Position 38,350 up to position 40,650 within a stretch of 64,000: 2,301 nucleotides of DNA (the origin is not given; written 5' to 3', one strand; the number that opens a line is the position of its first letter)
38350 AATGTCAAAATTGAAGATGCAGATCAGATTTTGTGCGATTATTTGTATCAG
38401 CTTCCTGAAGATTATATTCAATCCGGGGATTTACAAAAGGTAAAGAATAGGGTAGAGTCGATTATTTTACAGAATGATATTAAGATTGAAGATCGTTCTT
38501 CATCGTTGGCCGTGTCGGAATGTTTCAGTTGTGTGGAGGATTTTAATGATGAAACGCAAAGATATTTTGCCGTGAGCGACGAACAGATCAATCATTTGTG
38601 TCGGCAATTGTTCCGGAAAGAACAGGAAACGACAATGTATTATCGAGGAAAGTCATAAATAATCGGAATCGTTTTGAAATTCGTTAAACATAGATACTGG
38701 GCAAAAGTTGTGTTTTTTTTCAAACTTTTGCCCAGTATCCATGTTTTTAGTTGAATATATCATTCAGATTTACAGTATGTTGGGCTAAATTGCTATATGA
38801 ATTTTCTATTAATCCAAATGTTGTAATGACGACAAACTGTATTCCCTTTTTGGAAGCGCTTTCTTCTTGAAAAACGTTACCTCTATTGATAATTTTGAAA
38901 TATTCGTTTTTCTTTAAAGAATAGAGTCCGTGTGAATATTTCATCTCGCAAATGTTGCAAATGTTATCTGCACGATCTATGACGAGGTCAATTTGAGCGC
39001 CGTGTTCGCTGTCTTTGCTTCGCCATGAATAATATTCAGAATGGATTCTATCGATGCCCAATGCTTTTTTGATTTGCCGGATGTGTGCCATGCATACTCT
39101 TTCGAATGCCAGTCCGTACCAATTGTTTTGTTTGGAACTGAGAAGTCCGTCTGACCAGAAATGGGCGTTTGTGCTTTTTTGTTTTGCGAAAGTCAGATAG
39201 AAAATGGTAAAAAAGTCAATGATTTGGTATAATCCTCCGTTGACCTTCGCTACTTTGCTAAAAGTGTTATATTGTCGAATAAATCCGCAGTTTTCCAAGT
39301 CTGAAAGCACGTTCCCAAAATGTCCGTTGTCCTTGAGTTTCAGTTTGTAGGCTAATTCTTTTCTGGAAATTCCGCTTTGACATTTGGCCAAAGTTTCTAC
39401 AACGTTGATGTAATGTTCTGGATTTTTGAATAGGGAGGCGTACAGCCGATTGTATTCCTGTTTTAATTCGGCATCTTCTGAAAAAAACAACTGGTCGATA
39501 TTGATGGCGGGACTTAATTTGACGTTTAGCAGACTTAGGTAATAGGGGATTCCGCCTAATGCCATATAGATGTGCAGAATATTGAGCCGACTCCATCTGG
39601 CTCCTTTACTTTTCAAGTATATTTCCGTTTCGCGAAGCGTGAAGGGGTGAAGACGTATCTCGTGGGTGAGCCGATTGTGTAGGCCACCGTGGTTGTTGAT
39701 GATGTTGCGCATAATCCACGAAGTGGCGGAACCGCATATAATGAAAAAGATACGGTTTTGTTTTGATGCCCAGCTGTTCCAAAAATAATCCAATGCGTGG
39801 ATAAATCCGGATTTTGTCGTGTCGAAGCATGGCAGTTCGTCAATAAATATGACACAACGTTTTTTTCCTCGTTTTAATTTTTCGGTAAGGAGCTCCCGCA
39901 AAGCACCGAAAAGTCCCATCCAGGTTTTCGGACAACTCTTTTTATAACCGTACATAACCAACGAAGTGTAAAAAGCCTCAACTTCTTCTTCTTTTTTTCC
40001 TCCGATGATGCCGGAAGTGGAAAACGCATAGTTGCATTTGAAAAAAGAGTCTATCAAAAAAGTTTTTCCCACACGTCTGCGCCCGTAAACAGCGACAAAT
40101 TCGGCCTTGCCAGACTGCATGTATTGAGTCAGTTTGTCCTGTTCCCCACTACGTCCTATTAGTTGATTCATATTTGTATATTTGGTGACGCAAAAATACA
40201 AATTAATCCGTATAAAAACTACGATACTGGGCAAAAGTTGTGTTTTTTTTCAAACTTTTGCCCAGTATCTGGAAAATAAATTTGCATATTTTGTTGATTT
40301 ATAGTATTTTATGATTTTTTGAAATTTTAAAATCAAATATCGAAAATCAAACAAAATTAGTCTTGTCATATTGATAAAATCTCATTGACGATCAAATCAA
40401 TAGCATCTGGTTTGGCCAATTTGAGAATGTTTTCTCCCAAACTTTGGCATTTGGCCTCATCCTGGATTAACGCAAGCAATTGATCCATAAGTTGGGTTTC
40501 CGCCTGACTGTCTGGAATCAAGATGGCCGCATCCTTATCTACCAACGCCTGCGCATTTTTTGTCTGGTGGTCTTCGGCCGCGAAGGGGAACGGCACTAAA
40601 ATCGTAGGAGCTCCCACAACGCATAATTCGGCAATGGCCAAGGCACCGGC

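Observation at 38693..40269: Promoter-bearing orphan ATPase gene bracketed by two perfect 47-bp hairpin copies: looks like a cassette inserted into a terminator hairpin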

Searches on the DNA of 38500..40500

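Call 80: search_rna_families(source=window, start=38500, end=40500, threshold=evalue, max_evalue=1)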
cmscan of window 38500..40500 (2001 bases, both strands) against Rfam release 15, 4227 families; matches with E-value up to 1: 12.
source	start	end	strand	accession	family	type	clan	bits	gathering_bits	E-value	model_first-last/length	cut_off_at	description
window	38682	38750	+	RF04291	mir-368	Gene; miRNA;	CL00149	32.6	58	0.0004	1-72/72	no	mir-368 microRNA precursor family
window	38687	38747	+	RF04106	mir-1303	Gene; miRNA;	-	25.9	107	0.041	1-85/85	no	mir-1303 microRNA precursor family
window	38686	38746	+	RF03694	mir-266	Gene; miRNA;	-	25.7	80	0.039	1-83/83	no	mir-266 microRNA precursor family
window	38686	38746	-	RF01900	mir-2024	Gene; miRNA;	-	24.7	69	0.04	15-63/77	no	mir-2024 microRNA precursor family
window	38674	38760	+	RF01900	mir-2024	Gene; miRNA;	-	22.9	69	0.13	1-77/77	no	mir-2024 microRNA precursor family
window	38689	38743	+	RF03995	mir-7957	Gene; miRNA;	-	21.7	76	0.55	1-59/59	no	mir-7957 microRNA precursor family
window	40229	40263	-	RF03694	mir-266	Gene; miRNA;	-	20.8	80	0.74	1-83/83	no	mir-266 microRNA precursor family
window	38699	38733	-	RF03694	mir-266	Gene; miRNA;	-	20.8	80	0.74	1-83/83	no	mir-266 microRNA precursor family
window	38686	38746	-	RF04128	MIR8562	Gene; miRNA;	-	20.5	211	0.65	1-242/242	no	MIR8562 microRNA precursor family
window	38685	38746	-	RF00713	mir-239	Gene; miRNA;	-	20.4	49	0.33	1-74/74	no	mir-239 microRNA precursor family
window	38689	38744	+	RF00713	mir-239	Gene; miRNA;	-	20.3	49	0.36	1-74/74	no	mir-239 microRNA precursor family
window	40223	40270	+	RF03848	mir-1549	Gene; miRNA;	-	20.3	91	0.95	1-63/63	no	mir-1549 microRNA precursor family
